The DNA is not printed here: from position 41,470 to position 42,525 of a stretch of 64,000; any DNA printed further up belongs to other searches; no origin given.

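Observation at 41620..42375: ECF sigma factor fused to two C-terminal transmembrane helices (single-polypeptide membrane-tethered sigma)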

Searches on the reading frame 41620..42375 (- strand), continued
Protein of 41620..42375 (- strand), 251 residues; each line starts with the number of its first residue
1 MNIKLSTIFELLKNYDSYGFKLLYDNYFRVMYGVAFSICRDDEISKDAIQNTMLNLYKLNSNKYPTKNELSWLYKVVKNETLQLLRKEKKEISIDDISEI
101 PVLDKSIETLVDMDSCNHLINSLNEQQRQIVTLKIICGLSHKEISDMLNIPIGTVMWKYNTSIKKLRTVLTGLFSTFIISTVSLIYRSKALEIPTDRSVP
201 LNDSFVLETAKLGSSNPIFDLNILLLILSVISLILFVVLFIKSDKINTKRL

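Call 28: predict_structure(alignment_id=A1)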
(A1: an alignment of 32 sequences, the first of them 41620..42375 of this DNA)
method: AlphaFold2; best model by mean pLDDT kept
length: 251 residues; sequences in the alignment: 32
mean_pLDDT: 70.9   pTM: 0.54
mean pLDDT of the five models: 70.9, 70.7, 67.7, 67.6, 67.3
residues with pLDDT >= 90: 8; 70-90: 160; 50-70: 30; < 50: 53
segments of 3 or more residues with pLDDT < 50: 91-111, 194-216, 244-251
pLDDT, mean of each block of 10 residues (from residue 1): 80 86 89 85 88 87 84 89 75 39 37 61 77 79 83 86 77 76 74 48 35 46 75 74 46 35
secondary structure, 60 per line:
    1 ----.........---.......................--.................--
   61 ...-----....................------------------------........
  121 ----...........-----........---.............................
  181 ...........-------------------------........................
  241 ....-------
elements in order: H5-13 H17-39 H42-58 H69-88 H113-120 H125-135 H141-148 H152-191 H217-244

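Call 47: find_homologous_proteins(query=L071:1907-2710:+, max_evalue=1e-10)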
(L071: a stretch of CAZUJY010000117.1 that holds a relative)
Query L071:1907-2710:+ (268 aa): 52 proteins with E <= 1e-10 among 1893 candidates.
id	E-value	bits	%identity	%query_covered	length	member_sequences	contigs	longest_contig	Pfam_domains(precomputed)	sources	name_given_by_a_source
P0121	1.0e-148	512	90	100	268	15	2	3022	PF04542.21,PF08281.19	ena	-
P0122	5.0e-79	283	55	97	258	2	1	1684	PF07638.18,PF04545.23,PF08281.19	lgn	-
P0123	4.1e-73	264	56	94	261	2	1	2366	PF04545.23,PF04542.21,PF08281.19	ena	-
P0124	5.4e-71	257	51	100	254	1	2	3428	PF07638.18,PF04545.23,PF04542.21,PF08281.19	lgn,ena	-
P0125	1.7e-70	255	52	99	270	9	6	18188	PF04545.23,PF08281.19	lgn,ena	-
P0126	2.3e-70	255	58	77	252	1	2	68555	PF07638.18,PF04545.23,PF04542.21,PF08281.19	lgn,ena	-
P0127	3.8e-69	251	51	100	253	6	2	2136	PF04545.23,PF04542.21,PF08281.19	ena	-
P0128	5.8e-68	247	62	71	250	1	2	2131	PF04542.21,PF08281.19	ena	-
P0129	2.8e-67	245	49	100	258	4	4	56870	PF07638.18,PF04542.21,PF08281.19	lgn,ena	-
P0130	5.5e-67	244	49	100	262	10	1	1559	PF04545.23,PF04542.21,PF08281.19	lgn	-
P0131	1.4e-66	243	47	100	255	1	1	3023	PF04542.21,PF08281.19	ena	-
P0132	5.7e-65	237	48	99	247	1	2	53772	PF07638.18,PF04545.23,PF04542.21,PF08281.19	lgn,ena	-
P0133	5.0e-64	234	47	99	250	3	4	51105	PF04542.21,PF08281.19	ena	-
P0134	2.2e-62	229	58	71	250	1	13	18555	PF08281.19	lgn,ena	-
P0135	7.8e-62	227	46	99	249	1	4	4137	PF04542.21,PF08281.19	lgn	-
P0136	2.3e-60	222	60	64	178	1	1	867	PF08281.19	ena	-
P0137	7.2e-60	221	44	99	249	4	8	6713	PF04542.21,PF08281.19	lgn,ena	-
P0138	9.7e-59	217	59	66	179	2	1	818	PF04545.23,PF04542.21,PF08281.19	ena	-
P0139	4.7e-52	195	41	99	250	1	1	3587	PF04545.23,PF04542.21,PF08281.19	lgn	-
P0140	3.0e-50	189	45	80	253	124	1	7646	PF04545.23,PF04542.21,PF08281.19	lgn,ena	-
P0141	4.2e-45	172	43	79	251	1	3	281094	PF04545.23,PF04542.21,PF08281.19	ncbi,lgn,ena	-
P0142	8.3e-45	171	38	90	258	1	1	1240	PF04545.23,PF04542.21,PF08281.19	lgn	-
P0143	9.1e-45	171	48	69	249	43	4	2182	PF04545.23,PF04542.21,PF08281.19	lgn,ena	-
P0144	7.8e-44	168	50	68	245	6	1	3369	PF04545.23,PF04542.21,PF08281.19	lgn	-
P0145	3.1e-42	163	51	60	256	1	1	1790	PF04545.23,PF04542.21,PF08281.19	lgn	-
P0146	3.5e-41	159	37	97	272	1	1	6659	PF07638.18,PF04545.23,PF04542.21,PF08281.19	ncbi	-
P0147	4.7e-41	159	43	72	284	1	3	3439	PF04545.23,PF04542.21,PF08281.19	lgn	-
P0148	2.9e-40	156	39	76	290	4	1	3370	PF07638.18,PF04545.23,PF04542.21,PF08281.19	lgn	-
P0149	3.4e-40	156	36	100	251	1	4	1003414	PF07638.18,PF04545.23,PF04542.21,PF08281.19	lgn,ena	-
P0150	1.1e-39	155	42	72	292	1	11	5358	PF04545.23,PF04542.21,PF08281.19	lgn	-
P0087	1.1e-38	151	41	75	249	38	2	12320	PF04545.23,PF04542.21,PF08281.19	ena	-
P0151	1.9e-38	150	47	59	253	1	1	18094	PF07638.18,PF04545.23,PF04542.21,PF08281.19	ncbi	-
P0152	8.0e-37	145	43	71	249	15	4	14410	PF04542.21,PF08281.19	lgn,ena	-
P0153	8.2e-37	145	39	81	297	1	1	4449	PF04542.21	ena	-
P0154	7.1e-36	142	38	81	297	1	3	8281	PF04542.21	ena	-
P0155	8.6e-36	142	38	81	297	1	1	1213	PF04542.21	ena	-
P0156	1.1e-35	141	41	80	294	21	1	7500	PF04542.21,PF08281.19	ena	-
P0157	4.7e-35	139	41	74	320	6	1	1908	PF04542.21,PF08281.19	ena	-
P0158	6.1e-35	139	46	61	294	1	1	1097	PF04542.21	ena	-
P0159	6.7e-35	139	40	74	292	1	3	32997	PF04542.21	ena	-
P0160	6.9e-35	139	40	74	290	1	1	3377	PF04542.21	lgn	-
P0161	8.0e-35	139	40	74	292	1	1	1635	PF04542.21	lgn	-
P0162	2.3e-34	137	44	65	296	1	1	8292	PF04542.21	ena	-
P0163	6.5e-34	136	42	74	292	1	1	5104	PF04542.21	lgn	-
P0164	1.3e-32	131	40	69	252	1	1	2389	PF07638.18,PF04545.23,PF04542.21,PF08281.19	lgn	-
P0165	2.5e-32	130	46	58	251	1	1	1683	PF07638.18,PF04545.23,PF04542.21,PF08281.19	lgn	-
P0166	6.7e-32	129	41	63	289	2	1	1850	PF04545.23,PF04542.21,PF08281.19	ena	-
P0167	7.6e-32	129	39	70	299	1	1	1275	PF04542.21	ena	-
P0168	2.1e-31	127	37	90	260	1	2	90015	PF07638.18,PF04545.23,PF04542.21,PF08281.19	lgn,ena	-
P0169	2.3e-31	127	41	63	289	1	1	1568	PF04545.23,PF04542.21,PF08281.19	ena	-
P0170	5.8e-29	119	31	82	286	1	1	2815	PF04542.21,PF08281.19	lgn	-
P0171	7.0e-29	119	39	66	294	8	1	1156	PF04545.23,PF04542.21,PF08281.19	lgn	-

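Call 59: search_solved_structures(query=window:41620-42375:-, max_evalue=0.001)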
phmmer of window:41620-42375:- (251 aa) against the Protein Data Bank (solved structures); distinct sequences matched with E-value up to 0.001: 14.
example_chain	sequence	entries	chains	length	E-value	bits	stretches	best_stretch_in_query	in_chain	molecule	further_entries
6jcy_F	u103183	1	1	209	6.5e-08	35.7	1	30-171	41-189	ECF RNA polymerase sigma factor SigH,ECF RNA polymerase sigma factor SigE,ECF RNA polymera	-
5wuq_A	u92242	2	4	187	8.5e-08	35.3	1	12-169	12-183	ECF RNA polymerase sigma factor SigW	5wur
5zx2_F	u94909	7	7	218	1e-07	35.1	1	31-171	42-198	ECF RNA polymerase sigma factor SigH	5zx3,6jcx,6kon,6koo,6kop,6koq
5uxx_A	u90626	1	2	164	2.1e-06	30.8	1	33-169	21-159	RNA polymerase sigma factor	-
4nqw_A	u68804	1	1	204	1e-05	28.6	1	6-170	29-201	ECF RNA polymerase sigma factor SigK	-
6in7_B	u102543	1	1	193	8.3e-05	25.6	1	9-158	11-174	RNA polymerase sigma-H factor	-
8z6g_B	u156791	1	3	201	8.6e-05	25.5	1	9-158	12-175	RNA polymerase sigma factor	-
9n9q_C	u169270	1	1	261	0.00018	24.4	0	7-151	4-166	RpoE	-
9m9d_F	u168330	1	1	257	0.00025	24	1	31-170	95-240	ECF RNA polymerase sigma factor SigE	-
9m9e_F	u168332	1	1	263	0.00027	23.9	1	31-170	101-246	ECF RNA polymerase sigma factor SigE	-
9m98_F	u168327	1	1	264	0.00027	23.9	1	31-170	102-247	ECF RNA polymerase sigma factor SigE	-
1or7_A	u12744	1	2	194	0.00029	23.8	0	14-157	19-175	RNA polymerase sigma-E factor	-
6jbq_F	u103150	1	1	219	0.00046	23.1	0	16-157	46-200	ECF RNA polymerase sigma-E factor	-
5fgm_A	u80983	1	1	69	0.00065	22.6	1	117-170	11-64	ECF RNA polymerase sigma factor SigR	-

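Call 65: find_encoding_contigs(protein=P0001, flank=3000, max_places=3)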
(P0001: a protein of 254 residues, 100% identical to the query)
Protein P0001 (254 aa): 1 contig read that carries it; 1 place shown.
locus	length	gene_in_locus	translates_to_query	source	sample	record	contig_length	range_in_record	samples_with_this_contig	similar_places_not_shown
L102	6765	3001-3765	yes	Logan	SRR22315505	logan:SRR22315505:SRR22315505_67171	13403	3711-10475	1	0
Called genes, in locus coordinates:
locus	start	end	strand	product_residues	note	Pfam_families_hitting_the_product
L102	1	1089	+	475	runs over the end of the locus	PF12704:MacB_PCD, PF02687:FtsX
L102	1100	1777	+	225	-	PF02463:SMC_N (faint), PF13175:AAA_15 (faint), PF00005:ABC_tran, PF13304:AAA_21 (faint)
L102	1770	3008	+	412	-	PF03793:PASTA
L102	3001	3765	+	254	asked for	PF04542:Sigma70_r2, PF08281:Sigma70_r4_2, PF04545:Sigma70_r4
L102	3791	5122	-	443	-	PF02388:FemAB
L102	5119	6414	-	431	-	PF02388:FemAB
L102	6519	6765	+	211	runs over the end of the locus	PF02390:Methyltransf_4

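Call 66: search_protein_representatives(alignment_id=A1)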
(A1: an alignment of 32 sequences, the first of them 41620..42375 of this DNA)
Query: 32 sequences, 254 profile positions. Proteins with E-value up to 0.001 (for the whole library): 104009; up to 1e-10: 15093; up to 1e-30: 244. The best 150 are listed.
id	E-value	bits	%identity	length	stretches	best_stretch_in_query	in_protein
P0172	3.4e-101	354.4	-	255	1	1-253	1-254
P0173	2.4e-99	348.3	-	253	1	1-253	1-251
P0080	1.1e-93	329.8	-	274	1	1-250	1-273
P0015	2.7e-91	321.9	-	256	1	1-248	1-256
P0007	1.4e-89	316.3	-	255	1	4-253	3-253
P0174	1.1e-86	306.9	-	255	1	3-253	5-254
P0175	1.1e-86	306.8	-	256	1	2-253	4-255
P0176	4.1e-85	301.7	-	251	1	2-250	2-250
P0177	4.4e-84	298.3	-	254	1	1-251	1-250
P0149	1.1e-83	296.9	-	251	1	2-253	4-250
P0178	3.0e-81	289.0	-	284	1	7-240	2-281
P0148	7.1e-81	287.8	-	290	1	3-251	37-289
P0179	8.8e-80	284.2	-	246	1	23-217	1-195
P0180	2.3e-79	282.8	-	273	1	1-250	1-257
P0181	2.1e-78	279.7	-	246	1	3-245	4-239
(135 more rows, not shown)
